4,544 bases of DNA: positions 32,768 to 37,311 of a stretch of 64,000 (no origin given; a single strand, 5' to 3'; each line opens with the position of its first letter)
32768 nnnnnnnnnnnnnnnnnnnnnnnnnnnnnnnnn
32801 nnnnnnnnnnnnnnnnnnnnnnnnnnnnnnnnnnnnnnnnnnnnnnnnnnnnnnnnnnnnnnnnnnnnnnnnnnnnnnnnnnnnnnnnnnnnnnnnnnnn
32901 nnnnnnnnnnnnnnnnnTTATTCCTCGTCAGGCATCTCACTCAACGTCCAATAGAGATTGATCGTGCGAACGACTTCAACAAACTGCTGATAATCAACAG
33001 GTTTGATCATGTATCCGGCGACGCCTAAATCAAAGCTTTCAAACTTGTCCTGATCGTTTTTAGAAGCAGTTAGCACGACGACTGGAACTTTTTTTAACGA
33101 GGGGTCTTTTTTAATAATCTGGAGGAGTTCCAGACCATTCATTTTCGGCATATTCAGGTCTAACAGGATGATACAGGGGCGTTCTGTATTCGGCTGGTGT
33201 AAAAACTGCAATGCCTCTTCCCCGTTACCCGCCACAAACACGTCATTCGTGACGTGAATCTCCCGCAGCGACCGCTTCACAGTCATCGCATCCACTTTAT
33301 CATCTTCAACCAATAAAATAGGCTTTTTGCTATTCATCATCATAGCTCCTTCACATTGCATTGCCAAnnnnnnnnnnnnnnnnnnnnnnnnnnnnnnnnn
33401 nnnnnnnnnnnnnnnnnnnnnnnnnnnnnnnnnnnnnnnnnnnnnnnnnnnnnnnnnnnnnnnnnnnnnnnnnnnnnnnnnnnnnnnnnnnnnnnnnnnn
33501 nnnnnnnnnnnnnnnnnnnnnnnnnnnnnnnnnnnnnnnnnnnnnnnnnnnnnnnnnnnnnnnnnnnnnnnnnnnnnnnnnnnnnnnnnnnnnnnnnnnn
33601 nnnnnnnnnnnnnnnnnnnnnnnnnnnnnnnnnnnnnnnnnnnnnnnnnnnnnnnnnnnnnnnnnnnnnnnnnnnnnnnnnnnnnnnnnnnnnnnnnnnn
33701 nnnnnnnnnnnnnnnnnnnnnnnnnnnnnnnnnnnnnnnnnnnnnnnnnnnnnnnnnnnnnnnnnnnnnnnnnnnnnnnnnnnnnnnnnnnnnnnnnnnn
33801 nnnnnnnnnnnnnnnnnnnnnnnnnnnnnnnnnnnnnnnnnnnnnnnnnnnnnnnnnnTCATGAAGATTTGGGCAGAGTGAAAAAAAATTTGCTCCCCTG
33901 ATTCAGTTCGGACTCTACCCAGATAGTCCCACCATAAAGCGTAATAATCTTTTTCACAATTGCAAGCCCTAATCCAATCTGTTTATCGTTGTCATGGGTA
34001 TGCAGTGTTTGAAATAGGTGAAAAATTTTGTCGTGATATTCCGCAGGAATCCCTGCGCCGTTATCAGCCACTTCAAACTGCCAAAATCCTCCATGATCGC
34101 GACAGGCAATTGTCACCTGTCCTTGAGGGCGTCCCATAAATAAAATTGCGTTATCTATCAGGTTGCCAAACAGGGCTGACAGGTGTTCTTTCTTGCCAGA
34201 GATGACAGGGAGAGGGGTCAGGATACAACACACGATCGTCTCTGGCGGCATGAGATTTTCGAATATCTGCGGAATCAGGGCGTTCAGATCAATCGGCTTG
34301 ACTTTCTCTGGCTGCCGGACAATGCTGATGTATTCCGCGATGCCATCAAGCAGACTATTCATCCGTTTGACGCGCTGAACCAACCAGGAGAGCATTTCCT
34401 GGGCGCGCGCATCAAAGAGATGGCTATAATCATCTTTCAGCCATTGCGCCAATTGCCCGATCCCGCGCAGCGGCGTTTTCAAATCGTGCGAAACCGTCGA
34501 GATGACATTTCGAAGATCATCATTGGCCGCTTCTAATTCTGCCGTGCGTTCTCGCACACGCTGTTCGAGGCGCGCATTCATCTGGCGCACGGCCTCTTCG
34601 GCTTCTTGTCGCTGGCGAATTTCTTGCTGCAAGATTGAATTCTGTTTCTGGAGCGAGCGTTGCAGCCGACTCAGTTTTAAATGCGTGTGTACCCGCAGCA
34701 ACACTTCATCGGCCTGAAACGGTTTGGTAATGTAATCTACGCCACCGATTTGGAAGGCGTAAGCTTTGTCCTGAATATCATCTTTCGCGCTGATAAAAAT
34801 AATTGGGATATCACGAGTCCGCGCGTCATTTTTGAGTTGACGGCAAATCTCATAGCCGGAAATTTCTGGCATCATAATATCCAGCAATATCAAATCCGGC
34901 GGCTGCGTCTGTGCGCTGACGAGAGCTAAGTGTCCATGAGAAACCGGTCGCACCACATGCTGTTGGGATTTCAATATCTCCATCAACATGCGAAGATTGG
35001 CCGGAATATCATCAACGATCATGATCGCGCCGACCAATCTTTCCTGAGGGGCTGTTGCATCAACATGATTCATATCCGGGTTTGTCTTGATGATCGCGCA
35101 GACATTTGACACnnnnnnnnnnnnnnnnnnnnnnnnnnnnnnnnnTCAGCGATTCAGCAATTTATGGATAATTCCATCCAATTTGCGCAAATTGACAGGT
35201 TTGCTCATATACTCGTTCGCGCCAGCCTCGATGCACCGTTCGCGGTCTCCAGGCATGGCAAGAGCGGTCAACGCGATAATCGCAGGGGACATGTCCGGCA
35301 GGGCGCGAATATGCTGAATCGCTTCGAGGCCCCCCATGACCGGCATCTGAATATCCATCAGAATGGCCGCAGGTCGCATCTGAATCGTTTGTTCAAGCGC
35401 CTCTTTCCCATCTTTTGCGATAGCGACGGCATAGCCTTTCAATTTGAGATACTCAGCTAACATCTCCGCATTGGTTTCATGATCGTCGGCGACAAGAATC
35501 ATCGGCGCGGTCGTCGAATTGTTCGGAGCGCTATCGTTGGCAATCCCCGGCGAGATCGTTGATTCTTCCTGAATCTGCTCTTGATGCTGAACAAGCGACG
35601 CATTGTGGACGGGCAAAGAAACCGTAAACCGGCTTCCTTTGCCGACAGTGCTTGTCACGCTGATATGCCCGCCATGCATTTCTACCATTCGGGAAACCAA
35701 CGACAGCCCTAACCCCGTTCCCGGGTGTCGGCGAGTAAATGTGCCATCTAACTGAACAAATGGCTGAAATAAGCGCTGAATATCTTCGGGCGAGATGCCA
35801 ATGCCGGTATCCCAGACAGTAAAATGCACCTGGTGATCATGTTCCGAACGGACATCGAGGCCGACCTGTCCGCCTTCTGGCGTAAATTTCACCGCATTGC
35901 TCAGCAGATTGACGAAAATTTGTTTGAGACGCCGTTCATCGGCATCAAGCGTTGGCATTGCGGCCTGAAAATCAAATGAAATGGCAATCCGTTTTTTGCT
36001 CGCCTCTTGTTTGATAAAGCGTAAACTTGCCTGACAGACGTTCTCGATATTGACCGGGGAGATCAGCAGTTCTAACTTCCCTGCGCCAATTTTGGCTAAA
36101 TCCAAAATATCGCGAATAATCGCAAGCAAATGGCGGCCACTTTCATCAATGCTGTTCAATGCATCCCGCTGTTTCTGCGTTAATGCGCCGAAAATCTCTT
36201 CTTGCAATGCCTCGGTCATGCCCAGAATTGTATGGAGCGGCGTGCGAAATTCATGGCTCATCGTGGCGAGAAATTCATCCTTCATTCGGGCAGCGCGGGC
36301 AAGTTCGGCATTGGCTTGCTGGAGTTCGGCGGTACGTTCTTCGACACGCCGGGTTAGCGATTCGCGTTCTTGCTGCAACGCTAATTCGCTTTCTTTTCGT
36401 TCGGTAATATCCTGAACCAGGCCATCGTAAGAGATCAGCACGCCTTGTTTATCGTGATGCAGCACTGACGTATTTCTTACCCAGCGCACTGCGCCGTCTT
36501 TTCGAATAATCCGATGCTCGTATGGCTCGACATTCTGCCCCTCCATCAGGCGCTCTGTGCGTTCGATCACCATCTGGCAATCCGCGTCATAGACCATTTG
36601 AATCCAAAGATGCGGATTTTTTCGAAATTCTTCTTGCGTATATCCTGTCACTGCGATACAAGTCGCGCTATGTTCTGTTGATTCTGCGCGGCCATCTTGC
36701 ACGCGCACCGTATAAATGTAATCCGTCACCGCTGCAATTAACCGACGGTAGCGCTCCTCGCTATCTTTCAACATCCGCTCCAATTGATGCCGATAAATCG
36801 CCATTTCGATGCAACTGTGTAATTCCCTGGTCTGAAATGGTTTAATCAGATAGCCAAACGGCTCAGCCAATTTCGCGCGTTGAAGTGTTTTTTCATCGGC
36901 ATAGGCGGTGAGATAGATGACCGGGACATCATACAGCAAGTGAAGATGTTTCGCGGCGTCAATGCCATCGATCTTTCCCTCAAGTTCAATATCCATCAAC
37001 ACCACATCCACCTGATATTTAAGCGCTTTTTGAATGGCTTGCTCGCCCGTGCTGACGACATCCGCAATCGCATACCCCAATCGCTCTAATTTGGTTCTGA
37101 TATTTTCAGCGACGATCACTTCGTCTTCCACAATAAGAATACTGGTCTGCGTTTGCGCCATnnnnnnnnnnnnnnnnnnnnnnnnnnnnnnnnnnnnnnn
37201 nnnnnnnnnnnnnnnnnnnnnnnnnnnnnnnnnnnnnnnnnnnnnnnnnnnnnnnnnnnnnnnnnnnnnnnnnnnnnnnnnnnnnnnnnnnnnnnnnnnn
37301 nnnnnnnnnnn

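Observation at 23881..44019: Atypical chemosensory locus: CheB, CheR-CheD fusion, CheA-CheW-CheW-REC, three MCPs, three hybrid kinases and a CheY, with no stand-alone CheW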

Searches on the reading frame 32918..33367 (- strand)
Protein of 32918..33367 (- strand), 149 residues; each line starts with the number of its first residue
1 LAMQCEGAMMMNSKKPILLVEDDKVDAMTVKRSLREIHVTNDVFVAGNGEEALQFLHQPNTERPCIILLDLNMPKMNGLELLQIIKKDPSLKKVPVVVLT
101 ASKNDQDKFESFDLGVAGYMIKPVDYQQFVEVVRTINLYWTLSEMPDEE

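Call 3: search_protein_families(library=pfam, proteins=[window:32918-33367:-], max_evalue=0.001)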
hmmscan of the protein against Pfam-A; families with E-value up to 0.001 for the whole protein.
window:32918-33367:- (149 aa): 1 family
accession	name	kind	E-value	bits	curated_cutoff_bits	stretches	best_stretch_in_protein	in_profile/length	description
PF00072.30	Response_reg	-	8.7e-23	81.1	30.2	1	17-133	1-110/111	Response regulator receiver domain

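Call 64: search_solved_structures(query=window:32918-33343:-, max_evalue=1e-8, show_alignments=1)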
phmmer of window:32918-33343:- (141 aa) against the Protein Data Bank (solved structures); distinct sequences matched with E-value up to 1e-8: 120 (the best 60 are shown).
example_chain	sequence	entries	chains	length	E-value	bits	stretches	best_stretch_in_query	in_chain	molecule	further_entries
5ic5_A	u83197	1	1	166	9.7e-30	106.9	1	7-138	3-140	Candidate response regulator, CheY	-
5te9_A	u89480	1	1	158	1.2e-28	103.4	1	9-132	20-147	Response regulator receiver protein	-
5brj_A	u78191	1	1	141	4.5e-28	101.5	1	6-134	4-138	Two component response regulator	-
1k68_A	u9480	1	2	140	1.4e-26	96.7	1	7-134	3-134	Phytochrome Response Regulator RcpA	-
1k66_A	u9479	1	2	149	3e-25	92.4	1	4-133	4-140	Phytochrome Response Regulator RcpB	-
1i3c_A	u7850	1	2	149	4.2e-24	88.7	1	4-133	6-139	RESPONSE REGULATOR RCP1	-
1jlk_A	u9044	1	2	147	4.3e-24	88.6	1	4-133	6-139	Response regulator RCP1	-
3heb_A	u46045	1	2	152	8.2e-23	84.5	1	8-141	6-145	Response regulator receiver domain protein (CheY)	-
6xvu_A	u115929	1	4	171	2.5e-22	82.9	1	9-133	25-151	Response regulator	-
2qvg_A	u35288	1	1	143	3.3e-22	82.5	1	5-136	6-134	Two component response regulator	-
8avv_A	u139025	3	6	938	6.9e-21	78.3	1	9-133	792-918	Bacteriophytochrome,Response regulator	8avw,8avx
9xzo_A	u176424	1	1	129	4e-17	66.1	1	8-126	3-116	De novo protein M1X0B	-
4zyl_A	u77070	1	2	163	7.4e-16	62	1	8-133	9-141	RphyB protein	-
9g85_A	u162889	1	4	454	1.5e-13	54.5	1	26-130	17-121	Response regulator PleD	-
2wb4_A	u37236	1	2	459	1.5e-13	54.5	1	26-130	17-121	DIGUANYLATE CYCLASE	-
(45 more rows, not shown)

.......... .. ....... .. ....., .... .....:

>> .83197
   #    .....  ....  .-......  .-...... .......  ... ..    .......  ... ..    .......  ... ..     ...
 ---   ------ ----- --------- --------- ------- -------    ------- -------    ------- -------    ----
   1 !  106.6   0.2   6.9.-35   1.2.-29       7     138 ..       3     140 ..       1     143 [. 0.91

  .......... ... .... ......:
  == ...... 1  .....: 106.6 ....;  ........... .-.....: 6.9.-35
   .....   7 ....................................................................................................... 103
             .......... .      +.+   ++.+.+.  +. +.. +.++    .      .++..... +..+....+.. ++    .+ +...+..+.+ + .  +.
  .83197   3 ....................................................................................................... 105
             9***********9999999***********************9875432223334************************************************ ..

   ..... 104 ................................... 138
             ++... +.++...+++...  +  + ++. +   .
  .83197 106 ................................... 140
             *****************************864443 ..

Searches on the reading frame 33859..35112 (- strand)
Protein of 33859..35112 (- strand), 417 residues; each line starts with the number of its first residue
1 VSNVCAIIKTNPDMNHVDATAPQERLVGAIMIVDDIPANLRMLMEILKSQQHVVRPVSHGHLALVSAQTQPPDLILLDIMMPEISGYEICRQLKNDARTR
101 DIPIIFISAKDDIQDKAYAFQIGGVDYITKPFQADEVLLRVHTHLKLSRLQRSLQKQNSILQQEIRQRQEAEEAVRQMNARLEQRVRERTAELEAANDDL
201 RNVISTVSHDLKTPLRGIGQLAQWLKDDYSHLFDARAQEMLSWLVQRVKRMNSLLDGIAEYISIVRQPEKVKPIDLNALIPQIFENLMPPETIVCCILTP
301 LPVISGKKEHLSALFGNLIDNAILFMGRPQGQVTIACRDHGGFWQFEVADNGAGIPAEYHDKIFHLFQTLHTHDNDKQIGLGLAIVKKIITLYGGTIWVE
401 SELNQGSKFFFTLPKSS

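Call 3: search_protein_families(library=pfam, proteins=[window:33859-35112:-], max_evalue=0.001)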
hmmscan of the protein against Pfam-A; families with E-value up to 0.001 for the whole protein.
window:33859-35112:- (417 aa): 4 families
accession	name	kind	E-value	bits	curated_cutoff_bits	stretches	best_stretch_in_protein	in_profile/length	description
PF00072.30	Response_reg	-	1.2e-27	96.8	30.2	1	30-141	1-110/111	Response regulator receiver domain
PF02518.31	HATPase_c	-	9e-26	90.9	26.4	1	307-415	2-109/111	Histidine kinase-, DNA gyrase B-, and HSP90-like ATPase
PF00512.31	HisKA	-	2.7e-08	34.2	26.9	1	200-258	2-57/66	His Kinase A (phospho-acceptor) domain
PF14501.12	HATPase_c_5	-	4.9e-05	23.6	22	1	309-402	4-91/102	GHKL domain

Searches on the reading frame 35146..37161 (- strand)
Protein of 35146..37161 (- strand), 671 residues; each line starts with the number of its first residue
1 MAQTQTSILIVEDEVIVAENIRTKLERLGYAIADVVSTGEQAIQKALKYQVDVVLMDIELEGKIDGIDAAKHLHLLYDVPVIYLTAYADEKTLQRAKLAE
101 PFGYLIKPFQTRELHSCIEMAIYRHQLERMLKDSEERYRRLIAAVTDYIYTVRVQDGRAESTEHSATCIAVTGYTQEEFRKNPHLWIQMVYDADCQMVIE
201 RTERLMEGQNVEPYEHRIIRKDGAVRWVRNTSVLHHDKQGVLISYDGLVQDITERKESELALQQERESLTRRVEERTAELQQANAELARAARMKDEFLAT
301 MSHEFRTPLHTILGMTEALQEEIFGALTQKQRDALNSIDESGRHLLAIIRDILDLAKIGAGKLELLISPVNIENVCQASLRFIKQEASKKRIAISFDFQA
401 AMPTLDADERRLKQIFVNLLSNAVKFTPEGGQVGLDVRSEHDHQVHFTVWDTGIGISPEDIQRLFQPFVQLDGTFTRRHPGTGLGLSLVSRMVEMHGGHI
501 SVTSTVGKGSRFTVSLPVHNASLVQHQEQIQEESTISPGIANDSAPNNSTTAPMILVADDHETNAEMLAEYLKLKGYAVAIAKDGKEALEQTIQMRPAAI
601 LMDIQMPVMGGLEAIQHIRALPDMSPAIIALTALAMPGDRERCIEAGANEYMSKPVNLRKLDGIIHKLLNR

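Call 3: search_protein_families(library=pfam, proteins=[window:35146-37161:-], max_evalue=0.001)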
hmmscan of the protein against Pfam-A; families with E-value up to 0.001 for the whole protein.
window:35146-37161:- (671 aa): 5 families
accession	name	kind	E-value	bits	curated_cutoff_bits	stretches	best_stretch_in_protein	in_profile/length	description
PF00072.30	Response_reg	-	6.9e-50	168.3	30.2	2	555-663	1-108/111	Response regulator receiver domain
PF02518.31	HATPase_c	-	9.5e-34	116.6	26.4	1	408-519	2-110/111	Histidine kinase-, DNA gyrase B-, and HSP90-like ATPase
PF00512.31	HisKA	-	1.8e-21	76.4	26.9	1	293-361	1-66/66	His Kinase A (phospho-acceptor) domain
PF08447.18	PAS_3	-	1.2e-12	48.3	25.6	1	165-247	5-87/89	PAS fold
PF13426.13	PAS_9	-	8.7e-06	26.4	27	1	167-254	19-103/103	PAS domain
